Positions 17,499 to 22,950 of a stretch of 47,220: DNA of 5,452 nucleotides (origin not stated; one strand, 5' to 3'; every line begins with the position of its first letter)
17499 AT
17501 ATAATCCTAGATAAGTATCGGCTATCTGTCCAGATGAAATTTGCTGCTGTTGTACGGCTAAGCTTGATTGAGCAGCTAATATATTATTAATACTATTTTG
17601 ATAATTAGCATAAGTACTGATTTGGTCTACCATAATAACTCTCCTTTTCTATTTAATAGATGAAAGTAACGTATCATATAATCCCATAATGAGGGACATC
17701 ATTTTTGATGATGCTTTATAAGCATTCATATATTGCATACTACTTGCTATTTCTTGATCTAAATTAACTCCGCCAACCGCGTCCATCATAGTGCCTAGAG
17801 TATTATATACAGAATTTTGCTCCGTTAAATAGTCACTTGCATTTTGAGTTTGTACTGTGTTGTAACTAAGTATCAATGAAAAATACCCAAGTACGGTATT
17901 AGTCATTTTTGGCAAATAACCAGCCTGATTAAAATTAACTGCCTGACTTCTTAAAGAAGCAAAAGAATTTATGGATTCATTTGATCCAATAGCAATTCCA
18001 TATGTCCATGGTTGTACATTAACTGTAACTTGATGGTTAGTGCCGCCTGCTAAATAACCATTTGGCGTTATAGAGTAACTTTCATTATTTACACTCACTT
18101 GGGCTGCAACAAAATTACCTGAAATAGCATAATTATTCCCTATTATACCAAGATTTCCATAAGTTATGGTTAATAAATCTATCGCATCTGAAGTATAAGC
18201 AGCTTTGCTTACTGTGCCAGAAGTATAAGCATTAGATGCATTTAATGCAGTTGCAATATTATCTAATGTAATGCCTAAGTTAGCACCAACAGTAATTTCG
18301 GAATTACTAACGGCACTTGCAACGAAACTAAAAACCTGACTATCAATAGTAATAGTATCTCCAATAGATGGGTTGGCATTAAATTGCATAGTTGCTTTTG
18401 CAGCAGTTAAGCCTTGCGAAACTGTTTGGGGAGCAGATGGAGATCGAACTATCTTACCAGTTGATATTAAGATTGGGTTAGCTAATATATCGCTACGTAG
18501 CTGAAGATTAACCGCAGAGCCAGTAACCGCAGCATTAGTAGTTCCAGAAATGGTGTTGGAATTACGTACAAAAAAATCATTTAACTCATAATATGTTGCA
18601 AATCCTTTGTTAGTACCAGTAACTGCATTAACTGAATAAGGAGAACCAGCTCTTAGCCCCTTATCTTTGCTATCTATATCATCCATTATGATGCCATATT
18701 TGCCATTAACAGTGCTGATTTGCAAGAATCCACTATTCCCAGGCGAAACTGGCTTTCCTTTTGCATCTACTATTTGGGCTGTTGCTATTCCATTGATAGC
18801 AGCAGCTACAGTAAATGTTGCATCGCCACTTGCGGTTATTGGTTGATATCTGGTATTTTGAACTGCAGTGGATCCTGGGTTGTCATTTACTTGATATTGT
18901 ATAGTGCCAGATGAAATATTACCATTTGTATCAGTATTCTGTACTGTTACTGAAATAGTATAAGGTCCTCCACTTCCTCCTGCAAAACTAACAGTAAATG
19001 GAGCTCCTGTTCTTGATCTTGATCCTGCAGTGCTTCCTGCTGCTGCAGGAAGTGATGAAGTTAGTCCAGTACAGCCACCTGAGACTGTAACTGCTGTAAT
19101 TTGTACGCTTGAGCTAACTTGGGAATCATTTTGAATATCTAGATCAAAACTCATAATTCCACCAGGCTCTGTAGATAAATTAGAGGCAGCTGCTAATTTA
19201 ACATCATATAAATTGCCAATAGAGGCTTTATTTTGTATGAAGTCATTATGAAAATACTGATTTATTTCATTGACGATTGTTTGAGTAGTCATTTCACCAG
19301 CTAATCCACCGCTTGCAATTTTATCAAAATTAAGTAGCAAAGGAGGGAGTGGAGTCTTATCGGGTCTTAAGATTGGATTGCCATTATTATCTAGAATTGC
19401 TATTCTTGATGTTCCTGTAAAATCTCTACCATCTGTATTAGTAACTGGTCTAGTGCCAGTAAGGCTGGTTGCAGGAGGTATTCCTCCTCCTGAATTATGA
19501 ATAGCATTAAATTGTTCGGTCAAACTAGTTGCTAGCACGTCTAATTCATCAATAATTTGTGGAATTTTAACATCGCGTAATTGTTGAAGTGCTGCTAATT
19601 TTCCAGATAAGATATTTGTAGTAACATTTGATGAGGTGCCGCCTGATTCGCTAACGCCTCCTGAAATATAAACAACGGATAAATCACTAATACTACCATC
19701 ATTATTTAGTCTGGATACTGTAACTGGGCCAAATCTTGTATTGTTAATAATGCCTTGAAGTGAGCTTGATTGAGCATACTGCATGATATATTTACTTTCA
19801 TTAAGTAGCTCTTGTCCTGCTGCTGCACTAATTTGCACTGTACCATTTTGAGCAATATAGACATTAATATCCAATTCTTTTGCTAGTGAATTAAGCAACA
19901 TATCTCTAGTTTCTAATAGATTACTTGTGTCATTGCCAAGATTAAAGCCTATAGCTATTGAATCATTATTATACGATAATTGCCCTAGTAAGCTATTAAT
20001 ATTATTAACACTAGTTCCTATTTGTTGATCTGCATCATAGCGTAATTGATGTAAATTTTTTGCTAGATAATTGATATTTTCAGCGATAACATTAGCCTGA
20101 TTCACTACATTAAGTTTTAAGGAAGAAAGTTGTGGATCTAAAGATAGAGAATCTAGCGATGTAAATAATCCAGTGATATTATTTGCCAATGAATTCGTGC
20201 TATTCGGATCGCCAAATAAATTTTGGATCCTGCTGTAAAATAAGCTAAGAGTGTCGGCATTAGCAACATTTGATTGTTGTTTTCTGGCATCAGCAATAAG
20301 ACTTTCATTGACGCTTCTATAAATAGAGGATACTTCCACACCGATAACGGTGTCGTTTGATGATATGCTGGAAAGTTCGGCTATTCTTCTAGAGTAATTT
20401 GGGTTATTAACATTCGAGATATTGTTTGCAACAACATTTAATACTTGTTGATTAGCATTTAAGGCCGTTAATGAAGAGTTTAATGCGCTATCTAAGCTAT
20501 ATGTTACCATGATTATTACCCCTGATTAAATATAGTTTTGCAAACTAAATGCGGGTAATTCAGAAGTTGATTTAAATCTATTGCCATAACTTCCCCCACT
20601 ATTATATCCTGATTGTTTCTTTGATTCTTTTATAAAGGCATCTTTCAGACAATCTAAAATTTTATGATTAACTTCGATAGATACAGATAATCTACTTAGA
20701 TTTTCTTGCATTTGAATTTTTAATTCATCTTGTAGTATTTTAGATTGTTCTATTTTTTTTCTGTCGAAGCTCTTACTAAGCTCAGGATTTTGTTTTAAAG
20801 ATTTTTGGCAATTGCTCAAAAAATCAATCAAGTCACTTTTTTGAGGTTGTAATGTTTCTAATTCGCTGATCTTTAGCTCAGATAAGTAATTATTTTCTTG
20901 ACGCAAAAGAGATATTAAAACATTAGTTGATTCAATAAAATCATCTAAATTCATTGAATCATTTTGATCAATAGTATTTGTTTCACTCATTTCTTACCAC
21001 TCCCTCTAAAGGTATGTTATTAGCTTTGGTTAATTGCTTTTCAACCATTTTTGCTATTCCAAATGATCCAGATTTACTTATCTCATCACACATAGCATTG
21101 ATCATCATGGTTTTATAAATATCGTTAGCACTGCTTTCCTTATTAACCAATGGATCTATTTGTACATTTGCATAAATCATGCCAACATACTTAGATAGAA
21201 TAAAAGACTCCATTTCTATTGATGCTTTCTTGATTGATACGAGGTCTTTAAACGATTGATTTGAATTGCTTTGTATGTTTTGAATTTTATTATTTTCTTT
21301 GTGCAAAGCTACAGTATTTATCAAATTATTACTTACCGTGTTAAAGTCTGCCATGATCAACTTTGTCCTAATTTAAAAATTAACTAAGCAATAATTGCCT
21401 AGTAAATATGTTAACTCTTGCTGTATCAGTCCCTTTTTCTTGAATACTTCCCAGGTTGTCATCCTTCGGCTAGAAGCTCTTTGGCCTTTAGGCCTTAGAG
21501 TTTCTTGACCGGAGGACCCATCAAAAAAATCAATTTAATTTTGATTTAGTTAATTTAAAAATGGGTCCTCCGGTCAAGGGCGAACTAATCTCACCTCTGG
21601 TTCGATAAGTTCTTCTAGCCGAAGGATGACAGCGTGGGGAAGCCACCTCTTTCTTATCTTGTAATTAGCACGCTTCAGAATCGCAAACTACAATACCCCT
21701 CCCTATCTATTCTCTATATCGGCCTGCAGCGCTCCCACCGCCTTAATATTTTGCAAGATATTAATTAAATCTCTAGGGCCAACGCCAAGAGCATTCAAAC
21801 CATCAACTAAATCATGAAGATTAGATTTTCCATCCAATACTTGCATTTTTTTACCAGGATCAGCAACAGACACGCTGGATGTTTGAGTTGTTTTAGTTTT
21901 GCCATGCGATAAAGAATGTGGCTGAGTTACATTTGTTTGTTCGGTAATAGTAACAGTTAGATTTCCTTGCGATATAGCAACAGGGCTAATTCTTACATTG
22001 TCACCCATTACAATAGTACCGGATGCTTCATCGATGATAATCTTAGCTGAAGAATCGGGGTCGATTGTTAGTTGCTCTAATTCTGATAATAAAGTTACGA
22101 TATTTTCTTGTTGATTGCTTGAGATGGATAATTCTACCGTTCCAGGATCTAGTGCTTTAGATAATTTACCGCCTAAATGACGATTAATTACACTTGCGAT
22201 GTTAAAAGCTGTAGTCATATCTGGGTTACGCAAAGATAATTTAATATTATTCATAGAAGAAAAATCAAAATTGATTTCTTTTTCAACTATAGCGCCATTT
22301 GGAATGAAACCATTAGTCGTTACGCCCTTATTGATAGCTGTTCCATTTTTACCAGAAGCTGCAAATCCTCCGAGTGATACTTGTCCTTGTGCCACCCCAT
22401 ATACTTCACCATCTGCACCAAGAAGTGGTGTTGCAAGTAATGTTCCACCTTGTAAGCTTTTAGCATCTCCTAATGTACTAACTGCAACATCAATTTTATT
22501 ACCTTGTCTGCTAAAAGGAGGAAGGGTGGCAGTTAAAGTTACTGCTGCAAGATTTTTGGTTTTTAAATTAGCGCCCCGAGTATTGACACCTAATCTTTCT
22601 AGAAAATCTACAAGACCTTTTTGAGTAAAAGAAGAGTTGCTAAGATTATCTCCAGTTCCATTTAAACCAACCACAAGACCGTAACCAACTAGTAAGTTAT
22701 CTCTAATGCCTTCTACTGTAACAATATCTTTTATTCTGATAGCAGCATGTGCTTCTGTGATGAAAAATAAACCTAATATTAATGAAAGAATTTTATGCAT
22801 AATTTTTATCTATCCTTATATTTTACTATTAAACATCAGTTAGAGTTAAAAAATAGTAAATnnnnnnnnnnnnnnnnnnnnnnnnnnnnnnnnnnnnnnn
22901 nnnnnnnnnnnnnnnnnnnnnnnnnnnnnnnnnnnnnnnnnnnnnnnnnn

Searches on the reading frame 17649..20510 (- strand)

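Call 19: search_protein_families(library=pfam, proteins=[window:17649-20510:-], max_evalue=0.00001)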
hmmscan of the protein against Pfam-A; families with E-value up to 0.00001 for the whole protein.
window:17649-20510:- (953 aa): 1 family
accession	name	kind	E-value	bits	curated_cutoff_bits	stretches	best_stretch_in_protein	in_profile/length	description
PF22638.1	FlgK_D1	-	4.5e-36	125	28.6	1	93-341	2-221/233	Flagellar hook-associated protein FlgK helical domain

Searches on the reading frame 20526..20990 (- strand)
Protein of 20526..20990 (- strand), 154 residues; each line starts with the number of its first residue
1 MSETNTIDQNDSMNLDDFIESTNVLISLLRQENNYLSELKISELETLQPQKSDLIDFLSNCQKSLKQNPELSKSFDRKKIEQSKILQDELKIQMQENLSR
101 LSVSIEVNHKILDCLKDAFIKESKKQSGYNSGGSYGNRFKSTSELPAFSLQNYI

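Call 19: search_protein_families(library=pfam, proteins=[window:20526-20990:-], max_evalue=0.00001)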
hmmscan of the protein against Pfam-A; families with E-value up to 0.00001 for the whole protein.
window:20526-20990:- (154 aa): 0 families

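Call 75: search_protein_families(library=pfam, proteins=[window:20526-20990:-], max_evalue=0.05)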
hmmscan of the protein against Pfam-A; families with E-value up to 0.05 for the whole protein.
window:20526-20990:- (154 aa): 1 family
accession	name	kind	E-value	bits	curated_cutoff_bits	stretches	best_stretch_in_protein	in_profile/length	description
PF05130.17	FlgN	-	0.0011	19.8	30.5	1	14-109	9-112/147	FlgN protein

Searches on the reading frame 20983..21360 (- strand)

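Call 19: search_protein_families(library=pfam, proteins=[window:20983-21360:-], max_evalue=0.00001)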
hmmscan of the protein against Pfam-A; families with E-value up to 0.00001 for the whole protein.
window:20983-21360:- (125 aa): 1 family
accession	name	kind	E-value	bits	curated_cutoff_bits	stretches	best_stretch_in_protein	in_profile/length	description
PF10135.14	Rod-binding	-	1.2e-07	32.6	25.1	1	75-109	16-51/51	Rod binding protein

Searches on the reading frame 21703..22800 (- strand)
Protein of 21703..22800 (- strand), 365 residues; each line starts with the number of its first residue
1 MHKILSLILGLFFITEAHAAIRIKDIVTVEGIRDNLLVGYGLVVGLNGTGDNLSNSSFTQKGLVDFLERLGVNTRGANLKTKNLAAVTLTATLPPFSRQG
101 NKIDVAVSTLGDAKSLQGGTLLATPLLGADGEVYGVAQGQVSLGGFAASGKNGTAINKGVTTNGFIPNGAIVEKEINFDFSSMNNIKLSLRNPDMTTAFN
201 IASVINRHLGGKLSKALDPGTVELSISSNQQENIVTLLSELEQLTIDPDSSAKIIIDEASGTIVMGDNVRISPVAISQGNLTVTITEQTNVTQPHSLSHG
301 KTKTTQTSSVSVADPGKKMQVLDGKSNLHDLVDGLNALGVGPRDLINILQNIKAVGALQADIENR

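Call 19: search_protein_families(library=pfam, proteins=[window:21703-22800:-], max_evalue=0.00001)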
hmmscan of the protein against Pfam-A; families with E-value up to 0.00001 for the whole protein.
window:21703-22800:- (365 aa): 1 family
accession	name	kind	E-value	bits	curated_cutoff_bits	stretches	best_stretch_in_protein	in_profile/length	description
PF02119.21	FlgI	-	1.2e-131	439.2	25.3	1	22-363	1-342/343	Flagellar P-ring protein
